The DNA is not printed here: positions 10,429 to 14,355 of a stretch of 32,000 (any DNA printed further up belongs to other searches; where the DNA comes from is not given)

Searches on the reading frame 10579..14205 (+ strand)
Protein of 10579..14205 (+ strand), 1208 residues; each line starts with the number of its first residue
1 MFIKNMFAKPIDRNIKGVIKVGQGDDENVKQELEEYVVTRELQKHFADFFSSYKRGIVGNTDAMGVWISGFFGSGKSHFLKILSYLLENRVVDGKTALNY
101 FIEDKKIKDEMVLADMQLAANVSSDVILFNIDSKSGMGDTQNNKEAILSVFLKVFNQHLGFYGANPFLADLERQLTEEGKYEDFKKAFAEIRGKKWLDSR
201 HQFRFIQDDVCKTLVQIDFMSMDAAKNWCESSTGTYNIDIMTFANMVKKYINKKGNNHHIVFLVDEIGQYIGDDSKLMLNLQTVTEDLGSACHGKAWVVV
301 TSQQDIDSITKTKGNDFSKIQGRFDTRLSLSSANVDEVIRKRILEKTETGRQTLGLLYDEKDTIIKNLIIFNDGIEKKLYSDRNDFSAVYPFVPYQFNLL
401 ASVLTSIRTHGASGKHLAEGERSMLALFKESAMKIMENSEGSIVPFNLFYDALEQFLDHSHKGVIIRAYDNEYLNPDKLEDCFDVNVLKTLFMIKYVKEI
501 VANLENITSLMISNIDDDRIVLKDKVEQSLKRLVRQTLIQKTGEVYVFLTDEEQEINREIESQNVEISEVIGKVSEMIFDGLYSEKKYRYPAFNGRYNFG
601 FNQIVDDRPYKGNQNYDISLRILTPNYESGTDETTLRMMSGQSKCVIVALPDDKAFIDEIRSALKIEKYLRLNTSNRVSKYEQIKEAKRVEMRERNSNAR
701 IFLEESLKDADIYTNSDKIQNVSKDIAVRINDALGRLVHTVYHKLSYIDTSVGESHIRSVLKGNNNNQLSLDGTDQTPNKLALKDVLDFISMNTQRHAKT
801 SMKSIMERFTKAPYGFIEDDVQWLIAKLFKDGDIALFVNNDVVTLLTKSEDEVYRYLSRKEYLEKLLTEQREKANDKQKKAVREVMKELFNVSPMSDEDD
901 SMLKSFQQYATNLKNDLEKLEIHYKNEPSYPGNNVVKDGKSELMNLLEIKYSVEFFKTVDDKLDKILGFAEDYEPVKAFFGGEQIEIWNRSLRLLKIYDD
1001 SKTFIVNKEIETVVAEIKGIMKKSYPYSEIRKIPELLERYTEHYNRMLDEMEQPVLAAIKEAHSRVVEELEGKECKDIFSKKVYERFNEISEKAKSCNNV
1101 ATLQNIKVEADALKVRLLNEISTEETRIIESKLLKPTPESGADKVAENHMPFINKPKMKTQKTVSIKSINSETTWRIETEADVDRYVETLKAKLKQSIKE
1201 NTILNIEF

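Call 4: search_protein_families(library=pfam, proteins=[window:10579-14205:+], max_evalue=0.01)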
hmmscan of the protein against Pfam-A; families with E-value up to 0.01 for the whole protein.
window:10579-14205:+ (1208 aa): 3 families
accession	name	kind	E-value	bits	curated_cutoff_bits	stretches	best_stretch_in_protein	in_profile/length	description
PF25796.1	BREX_BrxC_4th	-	6.9e-55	185.6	27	1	564-737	2-173/173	BREX ATP-binding protein BrxC 4th domain with six-stranded beta sheet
PF25791.1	BREX_BrxC_wHTH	-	3.3e-40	137.3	27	1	744-872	1-126/126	BREX ATP-binding protein BrxC winged helix-turn-helix domain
PF25792.1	BREX_BrxC_helical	-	3.3e-33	115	27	1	878-1002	1-123/123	BREX ATP-binding protein BrxC alpha helical domain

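Call 5: search_protein_families(library=padloc, proteins=[window:10579-14205:+], max_evalue=0.01)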
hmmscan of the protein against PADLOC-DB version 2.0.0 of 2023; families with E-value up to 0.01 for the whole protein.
window:10579-14205:+ (1208 aa): 12 families
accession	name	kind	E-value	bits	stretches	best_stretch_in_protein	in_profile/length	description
PDLC02471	BrxC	-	0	1526.5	1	1-1207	1-1190/1190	BrxC-PglY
PDLC02479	BrxC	-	9.5e-255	846.8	1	1-1204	1-1170/1172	BrxC-PglY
PDLC02491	BrxC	-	6e-181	601.5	1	1-774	5-793/794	BrxC-PglY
PDLC02476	BrxC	-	6.1e-75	250.6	1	3-561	6-556/1180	BrxC-PglY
PDLC02484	BrxC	-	4.9e-72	241.3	1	3-817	5-831/1186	BrxC-PglY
PDLC02483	BrxC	-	7.9e-66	220.8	2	3-566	5-572/1212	BrxC-PglY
PDLC02489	BrxC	-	1.4e-54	183.7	1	25-1203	32-1143/1146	BrxC-PglY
PDLC02493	BrxC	-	1.3e-46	157.3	1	2-770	3-757/1215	BrxC-PglY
PDLC02486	BrxC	-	3.1e-44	149.2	1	1-968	1-994/1207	BrxC-PglY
PDLC02474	BrxC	-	1.6e-38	130.4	2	255-580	261-602/1223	BrxC-PglY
PDLC02488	BrxC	-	1.4e-14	51.1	2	18-91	21-92/1240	BrxC-PglY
PDLC02481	BrxC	-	1.3e-06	24.8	1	22-89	22-88/1192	BrxC-PglY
